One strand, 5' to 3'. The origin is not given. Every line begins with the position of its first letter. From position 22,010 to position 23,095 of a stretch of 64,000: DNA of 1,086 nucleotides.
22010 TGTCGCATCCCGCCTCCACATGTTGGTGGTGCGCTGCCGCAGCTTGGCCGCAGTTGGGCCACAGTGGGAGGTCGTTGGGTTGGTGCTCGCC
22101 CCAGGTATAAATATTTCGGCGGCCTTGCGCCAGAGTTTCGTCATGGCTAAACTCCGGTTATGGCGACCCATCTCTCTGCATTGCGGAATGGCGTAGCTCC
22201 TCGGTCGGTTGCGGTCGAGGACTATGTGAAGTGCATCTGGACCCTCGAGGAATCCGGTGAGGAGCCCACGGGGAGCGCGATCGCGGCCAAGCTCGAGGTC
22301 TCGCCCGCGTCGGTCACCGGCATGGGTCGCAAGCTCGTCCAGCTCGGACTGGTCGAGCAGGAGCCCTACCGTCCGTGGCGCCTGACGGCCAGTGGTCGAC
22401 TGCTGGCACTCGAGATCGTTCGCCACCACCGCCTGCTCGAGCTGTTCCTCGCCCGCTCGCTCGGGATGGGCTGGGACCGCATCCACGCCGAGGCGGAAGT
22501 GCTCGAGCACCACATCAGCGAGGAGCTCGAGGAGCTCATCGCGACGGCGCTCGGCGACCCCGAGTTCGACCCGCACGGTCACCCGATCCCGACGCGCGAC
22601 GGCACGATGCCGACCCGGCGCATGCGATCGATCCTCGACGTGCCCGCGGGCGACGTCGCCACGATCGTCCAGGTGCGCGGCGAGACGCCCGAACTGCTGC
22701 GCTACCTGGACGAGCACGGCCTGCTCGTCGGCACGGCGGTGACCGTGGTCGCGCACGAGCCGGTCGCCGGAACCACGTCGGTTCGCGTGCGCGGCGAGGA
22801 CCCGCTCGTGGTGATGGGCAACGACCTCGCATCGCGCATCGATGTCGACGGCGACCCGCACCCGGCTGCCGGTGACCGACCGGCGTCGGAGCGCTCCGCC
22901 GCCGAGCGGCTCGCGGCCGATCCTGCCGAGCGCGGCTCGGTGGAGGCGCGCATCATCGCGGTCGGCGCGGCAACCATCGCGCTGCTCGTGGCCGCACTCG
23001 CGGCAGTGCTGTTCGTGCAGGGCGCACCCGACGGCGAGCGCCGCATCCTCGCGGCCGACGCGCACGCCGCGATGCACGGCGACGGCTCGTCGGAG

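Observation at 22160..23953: One ORF fuses a complete DtxR/MntR-type metalloregulator to a transmembrane helix and an extracytoplasmic two-domain multicopper oxidase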

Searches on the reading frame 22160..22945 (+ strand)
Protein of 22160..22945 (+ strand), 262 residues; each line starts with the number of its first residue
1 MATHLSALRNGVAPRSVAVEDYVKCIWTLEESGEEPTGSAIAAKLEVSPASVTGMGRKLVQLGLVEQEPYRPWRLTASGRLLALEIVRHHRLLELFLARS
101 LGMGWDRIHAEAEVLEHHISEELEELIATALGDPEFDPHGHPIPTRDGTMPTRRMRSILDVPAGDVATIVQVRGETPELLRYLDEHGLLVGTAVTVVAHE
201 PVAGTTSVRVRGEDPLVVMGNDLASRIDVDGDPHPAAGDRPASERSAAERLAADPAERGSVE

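Call 30: find_homologous_proteins(query=window:22160-22945:+, max_evalue=1e-15)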
Query window:22160-22945:+ (262 aa): 6489 proteins with E <= 1e-15 among 8000 candidates; the best 120 are listed.
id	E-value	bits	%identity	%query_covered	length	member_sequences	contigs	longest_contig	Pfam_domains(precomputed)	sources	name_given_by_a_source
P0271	1.3e-115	404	78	91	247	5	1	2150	PF02742.22,PF01325.26,PF04023.21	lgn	-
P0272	1.7e-112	394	80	86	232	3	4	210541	PF02742.22,PF01325.26,PF04023.21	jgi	jgi:DtxR family Mn-dependent transcriptional regulator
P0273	2.3e-112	393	79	86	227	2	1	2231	PF01047.29,PF02742.22,PF01325.26,PF04023.21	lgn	-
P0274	2.3e-111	390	82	82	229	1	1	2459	PF02742.22,PF01325.26,PF04023.21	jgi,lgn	jgi:DtxR family Mn-dependent transcriptional regulator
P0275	4.1e-111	389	79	85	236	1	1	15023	PF02742.22,PF01325.26,PF04023.21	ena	-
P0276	4.0e-108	379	73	88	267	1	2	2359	PF02742.22,PF01325.26,PF04023.21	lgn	-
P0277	1.4e-107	377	80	82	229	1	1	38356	PF02742.22,PF01325.26,PF04023.21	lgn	-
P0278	2.8e-106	373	75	89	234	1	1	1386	PF02742.22,PF01325.26,PF04023.21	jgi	jgi:DtxR family Mn-dependent transcriptional regulator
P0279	3.3e-100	353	71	89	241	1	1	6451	PF02742.22,PF01325.26,PF04023.21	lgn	-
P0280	3.7e-96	340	70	89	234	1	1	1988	PF01047.29,PF02742.22,PF01325.26,PF04023.21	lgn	-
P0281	3.9e-95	337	71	85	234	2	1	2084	PF01047.29,PF02742.22,PF01325.26,PF04023.21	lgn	-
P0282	4.0e-94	333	70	83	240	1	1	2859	PF02742.22,PF01325.26,PF04023.21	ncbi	ncbi:MAG: metal-dependent transcriptional regulator [Gaiellales bacterium]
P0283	5.1e-93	330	74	80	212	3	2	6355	PF02742.22,PF01325.26,PF04023.21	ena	-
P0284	3.0e-92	327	70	85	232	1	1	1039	PF01047.29,PF02742.22,PF01325.26,PF04023.21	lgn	-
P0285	5.0e-91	323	68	84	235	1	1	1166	PF02742.22,PF01325.26,PF04023.21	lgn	-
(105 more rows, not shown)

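Call 31: find_encoding_contigs(protein=P0272, flank=8000, max_places=2)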
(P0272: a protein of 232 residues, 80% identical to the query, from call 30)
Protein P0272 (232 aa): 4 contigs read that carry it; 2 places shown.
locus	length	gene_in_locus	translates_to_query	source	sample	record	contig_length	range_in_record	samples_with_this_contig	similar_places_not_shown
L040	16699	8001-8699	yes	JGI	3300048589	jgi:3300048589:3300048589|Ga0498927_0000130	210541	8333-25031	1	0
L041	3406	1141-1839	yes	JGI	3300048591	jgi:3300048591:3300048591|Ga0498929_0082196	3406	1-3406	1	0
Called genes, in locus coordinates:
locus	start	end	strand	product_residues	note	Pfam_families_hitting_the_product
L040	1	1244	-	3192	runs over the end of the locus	?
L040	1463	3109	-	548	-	PF00890:FAD_binding_2 (faint), PF01266:DAO, PF13450:NAD_binding_8 (weak), PF00732:GMC_oxred_N (weak), PF05199:GMC_oxred_C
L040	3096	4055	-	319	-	PF13409:GST_N_2, PF00043:GST_C (weak), PF13410:GST_C_2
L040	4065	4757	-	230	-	PF11303:DUF3105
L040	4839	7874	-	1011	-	PF00873:ACR_tran, PF02355:SecD_SecF_C (faint), PF03176:MMPL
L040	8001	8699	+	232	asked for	PF01325:Fe_dep_repress, PF02742:Fe_dep_repr_C, PF04023:FeoA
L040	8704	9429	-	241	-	PF00440:TetR_N, PF16925:TetR_C_13 (weak)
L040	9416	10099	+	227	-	-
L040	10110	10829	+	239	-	PF11784:DUF3320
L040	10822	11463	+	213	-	-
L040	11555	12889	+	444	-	PF01566:Nramp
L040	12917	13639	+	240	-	PF23198:PDE8A_N (weak), PF00072:Response_reg, PF00486:Trans_reg_C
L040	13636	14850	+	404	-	PF00989:PAS, PF08448:PAS_4, PF00512:HisKA, PF02518:HATPase_c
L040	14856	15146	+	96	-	PF02617:ClpS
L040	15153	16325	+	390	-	PF02674:Colicin_V (weak), PF00089:Trypsin, PF13365:Trypsin_2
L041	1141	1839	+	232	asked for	PF01325:Fe_dep_repress, PF02742:Fe_dep_repr_C, PF04023:FeoA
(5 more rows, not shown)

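Call 32: find_encoding_contigs(protein=P0277, flank=8000, max_places=2)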
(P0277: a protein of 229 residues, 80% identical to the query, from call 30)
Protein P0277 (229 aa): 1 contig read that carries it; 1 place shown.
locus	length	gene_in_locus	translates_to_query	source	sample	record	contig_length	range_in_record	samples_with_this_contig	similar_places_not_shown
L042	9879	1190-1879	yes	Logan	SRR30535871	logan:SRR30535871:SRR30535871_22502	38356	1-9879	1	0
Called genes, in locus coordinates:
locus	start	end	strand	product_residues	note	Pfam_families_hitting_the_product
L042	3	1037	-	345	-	?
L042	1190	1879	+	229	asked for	PF01325:Fe_dep_repress, PF02742:Fe_dep_repr_C, PF04023:FeoA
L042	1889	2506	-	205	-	PF00440:TetR_N, PF17932:TetR_C_24 (faint), PF16859:TetR_C_11 (weak), PF16925:TetR_C_13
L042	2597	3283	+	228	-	-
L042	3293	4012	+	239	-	PF11784:DUF3320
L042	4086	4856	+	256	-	-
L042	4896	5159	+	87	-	PF15970:HicB-like_2 (weak), PF15919:HicB_lk_antitox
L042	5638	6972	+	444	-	PF01566:Nramp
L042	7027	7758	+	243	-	PF00072:Response_reg, PF00486:Trans_reg_C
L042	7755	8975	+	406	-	PF00989:PAS, PF08448:PAS_4 (weak), PF00512:HisKA, PF02518:HATPase_c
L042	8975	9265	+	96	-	PF02617:ClpS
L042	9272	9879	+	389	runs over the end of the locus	PF00089:Trypsin, PF13365:Trypsin_2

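Call 33: find_encoding_contigs(protein=P0275, flank=8000, max_places=2)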
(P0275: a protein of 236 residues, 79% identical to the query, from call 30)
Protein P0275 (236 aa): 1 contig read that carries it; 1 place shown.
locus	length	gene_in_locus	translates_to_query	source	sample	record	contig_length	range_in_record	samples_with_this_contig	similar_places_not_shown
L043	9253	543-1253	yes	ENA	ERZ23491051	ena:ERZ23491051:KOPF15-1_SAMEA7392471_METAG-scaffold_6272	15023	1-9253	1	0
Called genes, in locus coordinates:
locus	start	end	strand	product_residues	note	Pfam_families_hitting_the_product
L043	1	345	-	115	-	?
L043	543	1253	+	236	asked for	PF01325:Fe_dep_repress, PF02742:Fe_dep_repr_C, PF04023:FeoA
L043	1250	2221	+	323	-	PF01297:ZnuA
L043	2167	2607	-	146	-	-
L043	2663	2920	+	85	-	-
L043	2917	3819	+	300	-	PF00950:ABC-3, PF01032:FecCD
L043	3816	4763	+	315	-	PF00950:ABC-3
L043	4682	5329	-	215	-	PF00440:TetR_N, PF16859:TetR_C_11, PF16925:TetR_C_13 (weak)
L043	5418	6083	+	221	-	-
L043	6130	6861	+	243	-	PF11784:DUF3320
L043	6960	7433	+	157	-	-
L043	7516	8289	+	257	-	PF00072:Response_reg, PF23198:PDE8A_N, PF00486:Trans_reg_C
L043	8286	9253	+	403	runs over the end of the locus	PF00989:PAS, PF13188:PAS_8 (faint), PF08448:PAS_4, PF13426:PAS_9 (weak), PF00512:HisKA, PF13581:HATPase_c_2 (weak), PF02518:HATPase_c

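Call 40: find_encoding_contigs(protein=P0271, flank=5000, max_places=5)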
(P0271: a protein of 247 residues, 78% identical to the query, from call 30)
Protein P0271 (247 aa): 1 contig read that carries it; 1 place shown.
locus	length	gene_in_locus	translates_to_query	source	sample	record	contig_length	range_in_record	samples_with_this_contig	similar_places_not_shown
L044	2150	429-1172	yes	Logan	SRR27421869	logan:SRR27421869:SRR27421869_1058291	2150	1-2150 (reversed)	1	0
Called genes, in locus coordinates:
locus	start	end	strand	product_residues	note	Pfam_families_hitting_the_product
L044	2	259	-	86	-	?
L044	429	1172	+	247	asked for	PF01325:Fe_dep_repress, PF02742:Fe_dep_repr_C, PF04023:FeoA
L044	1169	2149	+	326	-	PF01297:ZnuA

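Call 41: find_encoding_contigs(protein=P0276, flank=5000, max_places=3)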
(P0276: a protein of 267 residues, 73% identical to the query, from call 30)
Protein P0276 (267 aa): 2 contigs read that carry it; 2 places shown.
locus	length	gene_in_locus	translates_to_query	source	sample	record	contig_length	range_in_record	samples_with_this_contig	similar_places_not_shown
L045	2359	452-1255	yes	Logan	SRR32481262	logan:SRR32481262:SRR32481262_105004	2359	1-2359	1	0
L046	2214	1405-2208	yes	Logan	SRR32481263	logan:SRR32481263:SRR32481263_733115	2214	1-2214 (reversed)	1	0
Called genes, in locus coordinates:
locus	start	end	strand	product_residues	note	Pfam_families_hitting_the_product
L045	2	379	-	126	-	?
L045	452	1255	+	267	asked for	PF01325:Fe_dep_repress, PF02742:Fe_dep_repr_C, PF04023:FeoA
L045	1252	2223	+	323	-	PF01297:ZnuA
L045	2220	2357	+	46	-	?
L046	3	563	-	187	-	?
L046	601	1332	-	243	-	PF11303:DUF3105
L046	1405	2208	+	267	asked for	PF01325:Fe_dep_repress, PF02742:Fe_dep_repr_C, PF04023:FeoA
